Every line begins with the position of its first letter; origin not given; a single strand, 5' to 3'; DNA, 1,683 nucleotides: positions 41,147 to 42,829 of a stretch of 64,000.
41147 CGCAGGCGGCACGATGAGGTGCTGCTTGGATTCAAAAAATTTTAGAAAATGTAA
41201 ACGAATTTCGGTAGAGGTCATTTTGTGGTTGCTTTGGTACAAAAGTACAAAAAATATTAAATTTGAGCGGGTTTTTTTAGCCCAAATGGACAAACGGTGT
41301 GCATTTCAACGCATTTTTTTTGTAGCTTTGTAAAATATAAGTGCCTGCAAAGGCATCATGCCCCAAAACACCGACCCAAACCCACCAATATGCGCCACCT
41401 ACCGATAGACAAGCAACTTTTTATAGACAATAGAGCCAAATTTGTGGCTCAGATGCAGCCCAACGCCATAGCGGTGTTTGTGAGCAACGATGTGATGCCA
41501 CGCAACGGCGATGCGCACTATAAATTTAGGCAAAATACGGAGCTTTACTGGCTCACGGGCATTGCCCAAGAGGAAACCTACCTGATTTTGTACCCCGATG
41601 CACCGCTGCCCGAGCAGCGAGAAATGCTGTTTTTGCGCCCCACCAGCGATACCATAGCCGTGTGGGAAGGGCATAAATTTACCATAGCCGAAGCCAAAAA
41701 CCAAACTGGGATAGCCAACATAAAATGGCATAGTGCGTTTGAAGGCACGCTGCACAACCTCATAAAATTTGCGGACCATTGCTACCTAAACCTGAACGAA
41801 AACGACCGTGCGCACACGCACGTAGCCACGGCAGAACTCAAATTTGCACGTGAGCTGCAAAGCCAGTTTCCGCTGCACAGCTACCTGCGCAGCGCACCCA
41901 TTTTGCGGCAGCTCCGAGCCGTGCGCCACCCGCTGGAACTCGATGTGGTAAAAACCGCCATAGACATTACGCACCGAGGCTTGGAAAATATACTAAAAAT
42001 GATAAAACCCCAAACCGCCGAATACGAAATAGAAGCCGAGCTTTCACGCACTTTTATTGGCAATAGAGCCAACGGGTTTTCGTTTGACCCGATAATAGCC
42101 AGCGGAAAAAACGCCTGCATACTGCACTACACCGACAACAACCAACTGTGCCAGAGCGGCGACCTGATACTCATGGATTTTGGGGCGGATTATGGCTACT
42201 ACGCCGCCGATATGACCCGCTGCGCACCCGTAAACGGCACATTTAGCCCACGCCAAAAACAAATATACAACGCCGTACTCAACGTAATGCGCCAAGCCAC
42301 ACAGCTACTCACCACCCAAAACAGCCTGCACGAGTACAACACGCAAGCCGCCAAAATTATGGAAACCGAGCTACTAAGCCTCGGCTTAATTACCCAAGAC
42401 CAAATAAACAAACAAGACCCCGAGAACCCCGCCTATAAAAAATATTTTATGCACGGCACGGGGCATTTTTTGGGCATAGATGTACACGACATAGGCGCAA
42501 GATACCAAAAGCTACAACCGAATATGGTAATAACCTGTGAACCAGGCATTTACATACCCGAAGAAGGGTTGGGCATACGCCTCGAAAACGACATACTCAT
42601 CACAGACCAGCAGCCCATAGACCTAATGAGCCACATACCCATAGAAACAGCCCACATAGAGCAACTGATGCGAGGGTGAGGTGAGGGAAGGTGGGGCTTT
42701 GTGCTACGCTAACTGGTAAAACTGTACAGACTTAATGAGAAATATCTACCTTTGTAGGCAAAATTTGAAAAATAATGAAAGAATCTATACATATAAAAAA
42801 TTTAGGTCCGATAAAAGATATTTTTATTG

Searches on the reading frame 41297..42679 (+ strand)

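Call 4: search_protein_families(library=pfam, proteins=[window:41297-42679:+], max_evalue=0.1)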
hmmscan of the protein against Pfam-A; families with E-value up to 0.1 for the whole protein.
window:41297-42679:+ (460 aa): 2 families
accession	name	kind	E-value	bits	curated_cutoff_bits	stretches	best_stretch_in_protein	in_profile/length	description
PF00557.29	Peptidase_M24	-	1.4e-55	188.8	23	1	218-437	3-208/208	Metallopeptidase family M24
PF05195.22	AMP_N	-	1.1e-28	99.9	24.6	1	42-160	1-118/121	Aminopeptidase P, N-terminal domain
